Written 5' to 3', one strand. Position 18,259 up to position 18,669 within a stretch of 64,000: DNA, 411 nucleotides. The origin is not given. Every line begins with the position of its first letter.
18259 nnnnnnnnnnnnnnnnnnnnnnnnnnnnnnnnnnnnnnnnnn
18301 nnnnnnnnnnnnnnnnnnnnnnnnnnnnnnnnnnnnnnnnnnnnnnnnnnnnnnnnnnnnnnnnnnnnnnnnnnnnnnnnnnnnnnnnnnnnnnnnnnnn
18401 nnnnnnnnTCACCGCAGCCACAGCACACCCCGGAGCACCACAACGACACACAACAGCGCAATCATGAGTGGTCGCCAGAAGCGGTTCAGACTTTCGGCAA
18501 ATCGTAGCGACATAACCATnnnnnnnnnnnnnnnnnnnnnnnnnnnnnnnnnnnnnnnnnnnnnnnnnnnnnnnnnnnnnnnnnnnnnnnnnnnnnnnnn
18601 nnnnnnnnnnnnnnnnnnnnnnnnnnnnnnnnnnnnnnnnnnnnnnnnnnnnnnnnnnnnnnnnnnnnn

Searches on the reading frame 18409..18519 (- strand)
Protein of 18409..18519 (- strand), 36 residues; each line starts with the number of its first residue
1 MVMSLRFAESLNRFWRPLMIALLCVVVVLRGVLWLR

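Call 4: search_protein_families(library=phrogs, proteins=[window:18409-18519:-], max_evalue=0.01)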
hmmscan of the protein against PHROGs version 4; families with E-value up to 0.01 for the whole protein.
window:18409-18519:- (36 aa): 0 families

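Call 40: list_cluster_members(proteins=[window:18412-18519:-, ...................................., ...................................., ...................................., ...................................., window:18412-18513:-, window:17824-18192:-, window:17824-18147:-, window:17824-18039:-])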
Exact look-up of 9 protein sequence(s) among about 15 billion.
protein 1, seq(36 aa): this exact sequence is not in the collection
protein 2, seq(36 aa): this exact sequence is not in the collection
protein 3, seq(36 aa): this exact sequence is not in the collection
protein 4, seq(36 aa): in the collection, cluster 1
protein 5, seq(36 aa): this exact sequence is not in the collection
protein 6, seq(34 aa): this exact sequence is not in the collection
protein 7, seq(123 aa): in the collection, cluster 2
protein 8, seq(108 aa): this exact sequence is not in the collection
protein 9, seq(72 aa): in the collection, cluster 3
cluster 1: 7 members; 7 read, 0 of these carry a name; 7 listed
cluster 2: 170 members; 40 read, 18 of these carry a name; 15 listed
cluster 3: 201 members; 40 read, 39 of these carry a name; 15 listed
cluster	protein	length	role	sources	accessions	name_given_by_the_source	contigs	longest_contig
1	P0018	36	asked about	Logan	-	-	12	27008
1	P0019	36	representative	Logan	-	-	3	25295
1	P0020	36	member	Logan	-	-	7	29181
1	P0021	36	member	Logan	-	-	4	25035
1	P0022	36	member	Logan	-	-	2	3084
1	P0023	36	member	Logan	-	-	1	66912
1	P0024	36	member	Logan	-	-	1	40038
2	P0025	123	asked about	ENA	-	-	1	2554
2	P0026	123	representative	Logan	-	-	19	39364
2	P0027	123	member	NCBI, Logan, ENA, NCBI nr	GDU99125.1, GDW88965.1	hypothetical protein BvCmsSIP040_01895 [Escherichia coli] | hypothetical protein BvCmsSIP042_05899 [Escherichia coli]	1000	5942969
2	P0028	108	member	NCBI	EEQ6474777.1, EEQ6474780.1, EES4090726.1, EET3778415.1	hypothetical protein KY584_005559, partial [Escherichia coli]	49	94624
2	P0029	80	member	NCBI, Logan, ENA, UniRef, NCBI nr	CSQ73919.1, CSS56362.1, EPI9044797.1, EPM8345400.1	Rz1-like lysis system protein LysC [Escherichia coli] | Rz1-like lysis system protein LysC n=1 Tax=Enterobacteriaceae TaxID=543 ... | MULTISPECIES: hypothetical protein [Enterobacteriaceae]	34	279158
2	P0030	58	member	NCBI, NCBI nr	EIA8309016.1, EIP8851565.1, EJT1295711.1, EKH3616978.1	hypothetical protein O7012_005059, partial [Escherichia coli] | hypothetical protein [Escherichia coli]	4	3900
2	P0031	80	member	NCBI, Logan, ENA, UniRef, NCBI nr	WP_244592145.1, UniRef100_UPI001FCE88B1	Rz1-like lysis system protein LysC [Escherichia coli] | Rz1-like lysis system protein LysC n=1 Tax=Escherichia coli TaxID=562 RepID=UPI001FCE88B1 | hypothetical protein [Escherichia coli]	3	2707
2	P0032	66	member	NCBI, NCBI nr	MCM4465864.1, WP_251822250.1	Rz1-like lysis system protein LysC, partial [Escherichia coli] | hypothetical protein [Escherichia coli]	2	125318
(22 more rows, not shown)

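Call 43: find_related_loci(query=A4, collection=viral_contigs, flank=2500)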
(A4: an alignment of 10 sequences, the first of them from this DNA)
Query A4 (36 aa) in viral_contigs; peptide patterns used: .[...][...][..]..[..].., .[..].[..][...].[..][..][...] (x = any residue, [..] = any of these).
81 stretches matched a pattern; 31 encode a relative of the query (tblastn E <= 1e-3); 31 distinct loci.
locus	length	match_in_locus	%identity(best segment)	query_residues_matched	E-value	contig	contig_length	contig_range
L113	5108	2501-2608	100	1-36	8e-19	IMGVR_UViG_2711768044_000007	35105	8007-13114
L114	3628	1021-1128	100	1-36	8e-19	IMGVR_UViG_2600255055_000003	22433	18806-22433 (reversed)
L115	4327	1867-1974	97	1-36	3e-18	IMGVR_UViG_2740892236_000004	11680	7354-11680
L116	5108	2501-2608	94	1-36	5e-18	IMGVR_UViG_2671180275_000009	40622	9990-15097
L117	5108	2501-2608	94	1-36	5e-18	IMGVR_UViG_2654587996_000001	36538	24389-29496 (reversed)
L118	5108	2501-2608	94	1-36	5e-18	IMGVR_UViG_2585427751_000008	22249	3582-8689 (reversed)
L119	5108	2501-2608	94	1-36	5e-18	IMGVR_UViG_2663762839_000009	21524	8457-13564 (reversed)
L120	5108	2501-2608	94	1-36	5e-18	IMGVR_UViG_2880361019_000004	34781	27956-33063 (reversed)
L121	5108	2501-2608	94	1-36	5e-18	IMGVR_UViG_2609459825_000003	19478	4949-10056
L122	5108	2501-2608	94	1-36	5e-18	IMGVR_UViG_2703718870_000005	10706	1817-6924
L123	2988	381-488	94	1-36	6e-18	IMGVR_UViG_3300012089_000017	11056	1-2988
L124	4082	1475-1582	89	1-36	9e-17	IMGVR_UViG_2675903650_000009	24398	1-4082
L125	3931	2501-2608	89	1-36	9e-17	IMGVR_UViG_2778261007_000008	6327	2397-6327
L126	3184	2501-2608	89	1-36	9e-17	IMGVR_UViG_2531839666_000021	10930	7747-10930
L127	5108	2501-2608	89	1-36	9e-17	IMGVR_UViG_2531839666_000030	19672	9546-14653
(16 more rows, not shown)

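Call 46: find_related_loci(query=A5, collection=genome_contigs, flank=2500)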
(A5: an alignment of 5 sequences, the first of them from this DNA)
Query A5 (36 aa) in genome_contigs; peptide patterns used: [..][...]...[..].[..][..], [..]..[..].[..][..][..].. (x = any residue, [..] = any of these).
53 stretches matched a pattern, but none encodes a relative of the query by tblastn (E <= 1e-3).

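Call 61: search_protein_families(library=ncbifam, proteins=[window:18412-18519:-], max_evalue=1)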
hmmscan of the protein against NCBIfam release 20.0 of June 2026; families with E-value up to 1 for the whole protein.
window:18412-18519:- (36 aa): 0 families

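Call 62: search_protein_families(library=pfam, proteins=[window:18412-18519:-], max_evalue=10)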
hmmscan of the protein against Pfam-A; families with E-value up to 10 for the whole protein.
window:18412-18519:- (36 aa): 0 families

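Call 67: find_encoding_contigs(protein=P0018, flank=3000, max_places=6)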
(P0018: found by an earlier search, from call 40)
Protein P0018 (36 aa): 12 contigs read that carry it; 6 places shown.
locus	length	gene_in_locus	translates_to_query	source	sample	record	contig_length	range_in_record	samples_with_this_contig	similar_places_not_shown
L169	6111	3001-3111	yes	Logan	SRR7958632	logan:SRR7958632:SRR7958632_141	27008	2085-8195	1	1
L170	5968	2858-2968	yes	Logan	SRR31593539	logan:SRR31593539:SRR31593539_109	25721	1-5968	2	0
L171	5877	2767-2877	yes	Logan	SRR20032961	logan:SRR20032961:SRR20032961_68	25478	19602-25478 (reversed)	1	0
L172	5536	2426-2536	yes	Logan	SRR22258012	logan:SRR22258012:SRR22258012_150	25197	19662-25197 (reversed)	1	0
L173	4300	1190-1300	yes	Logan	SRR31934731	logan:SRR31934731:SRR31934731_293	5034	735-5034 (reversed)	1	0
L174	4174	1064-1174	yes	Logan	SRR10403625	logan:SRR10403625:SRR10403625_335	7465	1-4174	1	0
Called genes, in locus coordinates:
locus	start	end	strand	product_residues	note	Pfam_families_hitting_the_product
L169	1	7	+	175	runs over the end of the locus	PF25754:Gp11_C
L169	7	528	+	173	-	PF26885:Phage_Mu_Gp12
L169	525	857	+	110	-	-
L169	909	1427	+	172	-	PF06252:GemA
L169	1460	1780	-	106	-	-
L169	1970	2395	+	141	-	PF08765:Mor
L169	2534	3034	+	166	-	PF00959:Phage_lysozyme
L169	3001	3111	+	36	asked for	-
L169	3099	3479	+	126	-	PF10828:DUF2570 (weak)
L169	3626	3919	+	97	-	PF01258:zf-dskA_traR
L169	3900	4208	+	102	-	PF10805:DUF2730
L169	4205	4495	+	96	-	-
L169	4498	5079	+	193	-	PF11985:Phage_Mu_Gp27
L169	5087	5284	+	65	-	-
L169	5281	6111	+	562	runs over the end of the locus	-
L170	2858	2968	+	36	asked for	-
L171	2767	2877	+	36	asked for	-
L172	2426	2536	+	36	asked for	-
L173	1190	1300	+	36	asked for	-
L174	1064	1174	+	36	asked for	-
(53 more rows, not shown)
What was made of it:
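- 18023..18421 (-): i-spanin gene (132 aa from GTG 18421, stop TGA 18025-18023). It has an N-terminal transmembrane segment at about residues 8-33, a periplasmic helix up to about residue 98, a Pro-rich hinge at 99-108 and a C-terminal helix at 109-127. Periplasmic Cys120. Alternative starts are GTG 18412 (129 aa) and ATG 18373 (116 aa, the RefSeq model). Gene callers place the homologous start there in Logan contigs (call 67).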

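Call 69: search_protein_representatives(alignment_id=A4)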
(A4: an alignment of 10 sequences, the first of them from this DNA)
Query: 10 sequences, 36 profile positions. Proteins with E-value up to 0.001 (for the whole library): 4; up to 1e-10: 2; up to 1e-30: 0. The best 4 are listed.
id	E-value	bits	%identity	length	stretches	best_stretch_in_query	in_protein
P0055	8.3e-13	64.0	-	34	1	3-36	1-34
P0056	2.2e-11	59.4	-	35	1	3-36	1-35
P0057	3.1e-10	55.7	-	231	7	3-17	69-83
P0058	1.3e-05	40.9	-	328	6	2-15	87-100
